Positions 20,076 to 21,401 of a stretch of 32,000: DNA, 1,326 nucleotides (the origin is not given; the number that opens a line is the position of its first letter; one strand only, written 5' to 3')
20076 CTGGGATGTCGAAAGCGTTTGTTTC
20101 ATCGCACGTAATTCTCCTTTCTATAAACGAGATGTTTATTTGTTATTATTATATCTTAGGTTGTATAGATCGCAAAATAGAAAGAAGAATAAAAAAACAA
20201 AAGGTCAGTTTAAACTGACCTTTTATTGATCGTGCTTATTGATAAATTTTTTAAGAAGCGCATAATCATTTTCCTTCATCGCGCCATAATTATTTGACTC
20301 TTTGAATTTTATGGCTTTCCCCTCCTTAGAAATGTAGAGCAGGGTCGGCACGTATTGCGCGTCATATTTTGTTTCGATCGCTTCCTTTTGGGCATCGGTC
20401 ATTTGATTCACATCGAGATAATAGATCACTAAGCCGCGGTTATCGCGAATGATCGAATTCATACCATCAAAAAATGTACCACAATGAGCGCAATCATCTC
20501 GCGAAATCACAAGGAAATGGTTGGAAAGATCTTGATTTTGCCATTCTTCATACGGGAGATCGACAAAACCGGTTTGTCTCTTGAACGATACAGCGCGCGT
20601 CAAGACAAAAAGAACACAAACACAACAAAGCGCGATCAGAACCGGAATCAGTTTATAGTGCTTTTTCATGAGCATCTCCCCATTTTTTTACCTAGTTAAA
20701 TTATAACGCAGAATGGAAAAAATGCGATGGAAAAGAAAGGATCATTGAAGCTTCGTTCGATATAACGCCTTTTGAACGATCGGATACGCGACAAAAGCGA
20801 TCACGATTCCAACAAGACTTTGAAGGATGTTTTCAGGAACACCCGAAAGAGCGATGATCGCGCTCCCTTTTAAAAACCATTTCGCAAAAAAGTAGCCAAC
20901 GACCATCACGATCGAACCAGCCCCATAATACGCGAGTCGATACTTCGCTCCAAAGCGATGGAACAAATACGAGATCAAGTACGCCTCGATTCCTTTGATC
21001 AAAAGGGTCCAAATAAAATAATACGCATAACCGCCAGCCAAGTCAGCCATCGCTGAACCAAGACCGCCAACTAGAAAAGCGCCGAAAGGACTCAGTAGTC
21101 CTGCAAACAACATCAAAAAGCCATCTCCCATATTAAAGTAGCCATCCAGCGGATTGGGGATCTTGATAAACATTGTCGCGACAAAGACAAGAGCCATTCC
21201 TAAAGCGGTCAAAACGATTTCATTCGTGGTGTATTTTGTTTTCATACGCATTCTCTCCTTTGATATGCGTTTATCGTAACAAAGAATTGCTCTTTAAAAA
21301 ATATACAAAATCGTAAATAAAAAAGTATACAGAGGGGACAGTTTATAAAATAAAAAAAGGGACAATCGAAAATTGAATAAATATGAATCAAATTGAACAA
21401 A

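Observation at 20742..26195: Orphan glycyl-radical-enzyme operon: short PFL2-type GRE + activase + DeoR regulator + NanE-like sugar-phosphate epimerase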

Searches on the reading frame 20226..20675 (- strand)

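Call 3: search_protein_families(library=pfam, proteins=[window:20226-20675:-])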
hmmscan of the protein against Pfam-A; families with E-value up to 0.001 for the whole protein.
window:20226-20675:- (150 aa): 0 families

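Call 4: search_protein_families(library=ncbifam, proteins=[window:20226-20675:-])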
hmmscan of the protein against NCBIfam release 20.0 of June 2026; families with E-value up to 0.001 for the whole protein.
window:20226-20675:- (150 aa): 1 family
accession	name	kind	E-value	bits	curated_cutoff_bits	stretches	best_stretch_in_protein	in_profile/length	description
TIGR01295.2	PedC_BrcD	equivalog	0.00014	21.8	120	1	51-118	56-132/152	PedC/BrcD family bacteriocin maturation disulfide isomerase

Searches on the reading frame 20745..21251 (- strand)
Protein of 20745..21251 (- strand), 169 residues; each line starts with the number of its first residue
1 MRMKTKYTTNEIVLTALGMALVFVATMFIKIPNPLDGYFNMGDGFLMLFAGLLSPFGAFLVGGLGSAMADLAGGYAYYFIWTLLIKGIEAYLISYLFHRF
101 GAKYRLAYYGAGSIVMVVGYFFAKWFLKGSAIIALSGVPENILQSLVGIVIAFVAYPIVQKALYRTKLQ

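Call 3: search_protein_families(library=pfam, proteins=[window:20745-21251:-])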
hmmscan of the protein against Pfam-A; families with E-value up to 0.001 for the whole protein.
window:20745-21251:- (169 aa): 2 families
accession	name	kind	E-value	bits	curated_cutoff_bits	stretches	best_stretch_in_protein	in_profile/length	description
PF07155.17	ECF-ribofla_trS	-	5.2e-33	114.9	26.7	1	7-156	2-167/172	ECF-type riboflavin transporter, S component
PF12822.12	ECF_trnsprt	-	0.00019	21.9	30.7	0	11-121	2-116/169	ECF transporter, substrate-specific component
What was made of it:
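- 20742..21251 (-): ECF-transporter S-component-like membrane protein (169 aa), transcribed divergently. It is a lineage-specific neighbour and probably not part of the cassette. Pfam PF07155, 115 bits (call 3).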

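Call 4: search_protein_families(library=ncbifam, proteins=[window:20745-21251:-])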
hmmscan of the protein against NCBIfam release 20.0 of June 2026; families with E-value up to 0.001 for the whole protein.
window:20745-21251:- (169 aa): 3 families
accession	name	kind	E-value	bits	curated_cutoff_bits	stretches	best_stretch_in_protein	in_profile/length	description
TIGR04002.1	TIGR04002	hypoth_equivalog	2.7e-11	43.8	120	1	20-155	3-139/151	TIGR04002 family protein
NF010182.0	PRK13661.1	equivalog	5.9e-08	32.7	99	1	4-95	2-93/183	ECF-type riboflavin transporter substrate-binding protein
TIGR04522.1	EcfS_MSC_0063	hypoth_equivalog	0.0007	19.6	60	1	4-156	4-149/152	putative energy coupling factor transporter S component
